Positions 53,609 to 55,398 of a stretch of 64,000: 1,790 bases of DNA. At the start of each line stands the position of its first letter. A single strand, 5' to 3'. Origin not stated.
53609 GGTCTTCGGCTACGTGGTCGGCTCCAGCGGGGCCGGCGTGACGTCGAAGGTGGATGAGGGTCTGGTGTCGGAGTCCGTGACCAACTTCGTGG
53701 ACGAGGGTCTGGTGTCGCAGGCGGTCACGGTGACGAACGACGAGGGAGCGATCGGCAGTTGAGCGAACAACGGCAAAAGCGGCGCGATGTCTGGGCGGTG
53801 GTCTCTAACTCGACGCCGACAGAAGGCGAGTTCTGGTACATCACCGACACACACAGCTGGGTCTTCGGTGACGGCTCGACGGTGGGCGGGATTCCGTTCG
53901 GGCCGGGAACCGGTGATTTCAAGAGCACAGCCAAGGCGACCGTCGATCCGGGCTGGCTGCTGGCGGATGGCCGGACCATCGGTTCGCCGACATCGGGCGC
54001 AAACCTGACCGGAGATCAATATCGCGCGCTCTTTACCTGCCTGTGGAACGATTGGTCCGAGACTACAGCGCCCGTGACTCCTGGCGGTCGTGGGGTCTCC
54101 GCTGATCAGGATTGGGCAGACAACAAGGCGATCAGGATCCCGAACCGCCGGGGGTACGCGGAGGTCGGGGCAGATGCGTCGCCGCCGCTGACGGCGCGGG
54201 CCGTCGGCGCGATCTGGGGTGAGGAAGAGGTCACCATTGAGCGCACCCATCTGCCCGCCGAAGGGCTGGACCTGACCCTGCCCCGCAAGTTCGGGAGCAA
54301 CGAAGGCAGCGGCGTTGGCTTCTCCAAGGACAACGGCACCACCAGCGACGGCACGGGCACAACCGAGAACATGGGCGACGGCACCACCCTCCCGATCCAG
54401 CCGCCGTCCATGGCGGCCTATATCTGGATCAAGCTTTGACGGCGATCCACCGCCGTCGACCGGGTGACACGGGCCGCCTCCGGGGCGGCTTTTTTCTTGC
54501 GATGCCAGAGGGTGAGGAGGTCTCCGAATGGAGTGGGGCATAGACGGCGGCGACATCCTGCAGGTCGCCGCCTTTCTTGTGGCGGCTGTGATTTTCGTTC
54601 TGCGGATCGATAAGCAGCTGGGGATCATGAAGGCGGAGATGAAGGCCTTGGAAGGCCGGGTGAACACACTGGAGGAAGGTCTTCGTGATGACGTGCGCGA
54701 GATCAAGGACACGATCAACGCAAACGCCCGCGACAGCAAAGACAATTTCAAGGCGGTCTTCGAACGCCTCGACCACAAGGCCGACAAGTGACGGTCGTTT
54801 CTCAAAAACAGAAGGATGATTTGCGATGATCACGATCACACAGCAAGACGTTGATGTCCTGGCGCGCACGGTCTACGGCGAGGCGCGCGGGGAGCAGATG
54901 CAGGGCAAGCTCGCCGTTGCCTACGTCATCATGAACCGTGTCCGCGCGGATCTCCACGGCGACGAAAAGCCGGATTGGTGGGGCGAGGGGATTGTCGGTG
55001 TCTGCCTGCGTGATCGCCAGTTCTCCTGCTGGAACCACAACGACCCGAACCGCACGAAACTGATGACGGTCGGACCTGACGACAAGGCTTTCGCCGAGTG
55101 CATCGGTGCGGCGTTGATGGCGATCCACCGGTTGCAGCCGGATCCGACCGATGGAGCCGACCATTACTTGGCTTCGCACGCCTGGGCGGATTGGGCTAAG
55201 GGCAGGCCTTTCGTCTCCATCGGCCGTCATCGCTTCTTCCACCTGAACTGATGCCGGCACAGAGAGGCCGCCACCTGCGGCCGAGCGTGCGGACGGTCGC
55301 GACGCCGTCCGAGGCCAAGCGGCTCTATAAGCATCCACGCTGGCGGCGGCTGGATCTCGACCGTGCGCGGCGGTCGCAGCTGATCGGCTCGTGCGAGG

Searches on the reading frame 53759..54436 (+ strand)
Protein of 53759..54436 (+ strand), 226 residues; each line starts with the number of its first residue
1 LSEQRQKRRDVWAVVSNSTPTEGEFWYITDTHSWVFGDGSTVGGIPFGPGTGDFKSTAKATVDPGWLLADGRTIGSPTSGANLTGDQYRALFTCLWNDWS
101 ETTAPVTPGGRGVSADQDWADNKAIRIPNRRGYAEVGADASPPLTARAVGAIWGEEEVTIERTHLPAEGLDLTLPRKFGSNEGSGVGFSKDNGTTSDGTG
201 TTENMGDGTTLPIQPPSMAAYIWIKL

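Call 3: search_protein_families(library=pfam, proteins=[window:53759-54436:+], max_evalue=1)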
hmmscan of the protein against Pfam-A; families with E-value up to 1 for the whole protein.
window:53759-54436:+ (226 aa): 1 family
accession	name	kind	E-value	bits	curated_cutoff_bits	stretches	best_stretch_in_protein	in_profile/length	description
PF18454.7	Mtd_N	-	0.03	14.7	26.3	1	8-41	4-37/37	Major tropism determinant N-terminal domain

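Call 4: search_protein_families(library=phrogs, proteins=[window:53759-54436:+], max_evalue=0.1)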
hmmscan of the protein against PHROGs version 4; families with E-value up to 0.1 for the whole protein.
window:53759-54436:+ (226 aa): 1 family
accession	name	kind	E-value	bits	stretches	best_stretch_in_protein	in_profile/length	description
phrog_8763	-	tail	1e-14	54.7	1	51-169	550-665/1024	tail protein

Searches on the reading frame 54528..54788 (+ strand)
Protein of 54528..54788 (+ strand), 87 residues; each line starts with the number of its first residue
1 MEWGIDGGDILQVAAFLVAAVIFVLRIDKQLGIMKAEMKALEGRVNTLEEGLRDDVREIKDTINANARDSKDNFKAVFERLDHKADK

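Call 3: search_protein_families(library=pfam, proteins=[window:54528-54788:+], max_evalue=1)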
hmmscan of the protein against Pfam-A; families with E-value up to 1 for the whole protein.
window:54528-54788:+ (87 aa): 3 families
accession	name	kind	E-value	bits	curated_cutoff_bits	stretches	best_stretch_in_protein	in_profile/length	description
PF04930.20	FUN14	-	0.007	17.2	22.5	1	10-64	18-61/92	FUN14 family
PF01442.23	Apolipoprotein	-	0.051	13.7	90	1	33-85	121-174/190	Apolipoprotein A1/A4/E domain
PF13543.13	SAM_KSR1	-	0.063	13.7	22.5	1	32-71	21-60/75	SAM like domain present in kinase suppressor RAS 1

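Call 4: search_protein_families(library=phrogs, proteins=[window:54528-54788:+], max_evalue=0.1)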
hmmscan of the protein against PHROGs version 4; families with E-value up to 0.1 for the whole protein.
window:54528-54788:+ (87 aa): 5 families
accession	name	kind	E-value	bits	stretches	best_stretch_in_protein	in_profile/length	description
phrog_5023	-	unknown function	0.0072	16.3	1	16-82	311-374/412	-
phrog_404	-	tail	0.026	15.6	1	13-82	23-97/118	minor tail protein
phrog_1397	-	unknown function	0.065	14.5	1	19-58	44-76/116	-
phrog_35233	-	unknown function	0.089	13.8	0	7-74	55-125/146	-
phrog_14706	-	unknown function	0.099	14.3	0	24-77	16-65/97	-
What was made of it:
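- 54528..54791 (+): 87-aa protein with an N-terminal membrane helix and a coiled-coil tail. It is a holin or i-spanin-type lysis membrane protein. Only weak family hits (calls 3, 4).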

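Call 10: search_protein_families(library=ncbifam, proteins=[window:54528-54788:+], max_evalue=1)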
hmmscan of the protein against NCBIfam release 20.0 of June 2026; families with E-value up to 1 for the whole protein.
window:54528-54788:+ (87 aa): 1 family
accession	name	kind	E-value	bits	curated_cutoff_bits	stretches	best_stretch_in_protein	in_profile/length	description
TIGR02976.1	phageshock_pspB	equivalog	0.088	13.1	51.7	1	30-56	43-69/75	envelope stress response membrane protein PspB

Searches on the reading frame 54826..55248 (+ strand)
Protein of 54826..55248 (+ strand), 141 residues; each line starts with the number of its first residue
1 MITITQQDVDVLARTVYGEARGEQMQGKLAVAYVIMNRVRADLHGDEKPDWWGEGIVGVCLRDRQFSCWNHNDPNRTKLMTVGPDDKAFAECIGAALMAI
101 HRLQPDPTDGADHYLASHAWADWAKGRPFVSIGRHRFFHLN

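Call 3: search_protein_families(library=pfam, proteins=[window:54826-55248:+], max_evalue=1)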
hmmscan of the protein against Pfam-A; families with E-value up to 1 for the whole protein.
window:54826-55248:+ (141 aa): 2 families
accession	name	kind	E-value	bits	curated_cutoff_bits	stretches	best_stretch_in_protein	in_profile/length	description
PF07486.17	Hydrolase_2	-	1.9e-14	54.5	27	1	22-138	1-100/100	Cell Wall Hydrolase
PF11288.14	DUF3089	-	0.26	11.2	23.4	1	11-70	107-162/207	Protein of unknown function (DUF3089)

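Call 4: search_protein_families(library=phrogs, proteins=[window:54826-55248:+], max_evalue=0.1)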
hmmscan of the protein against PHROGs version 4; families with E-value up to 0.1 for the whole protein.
window:54826-55248:+ (141 aa): 5 families
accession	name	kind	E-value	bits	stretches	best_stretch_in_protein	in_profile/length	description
phrog_938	-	lysis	1.3e-17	63.3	1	4-139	48-171/2185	endolysin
phrog_15649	-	lysis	3e-16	59.6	1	3-118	225-332/1079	endolysin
phrog_14642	-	lysis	3.3e-07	31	1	3-67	97-153/215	endolysin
phrog_30550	-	unknown function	8.2e-05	23.3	1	6-83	86-158/220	-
phrog_17417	-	unknown function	0.0015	19.3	1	3-70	77-137/192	-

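Call 10: search_protein_families(library=ncbifam, proteins=[window:54826-55248:+], max_evalue=1)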
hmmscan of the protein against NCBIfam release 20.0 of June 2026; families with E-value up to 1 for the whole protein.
window:54826-55248:+ (141 aa): 1 family
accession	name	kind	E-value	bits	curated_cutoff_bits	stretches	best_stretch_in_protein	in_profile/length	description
TIGR02869.1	spore_SleB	equivalog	1.3e-13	51.3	236.5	1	4-137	84-199/201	spore cortex-lytic enzyme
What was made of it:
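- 54826..55251 (+): SleB-type (Hydrolase_2) endolysin, 141 aa, no signal peptide. PF07486 E 1.9e-14 over 1-100/100, phrog_938 endolysin 1.3e-17, TIGR02869 1.3e-13 (calls 3, 4, 10).
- Checked: The upstream gene 54826..55251 matches PF07486 Hydrolase_2 over the whole model (E 1.9e-14), TIGR02869 SleB (1.3e-13) and the endolysin family phrog_938 (1.3e-17) (calls 3, 4, 10).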
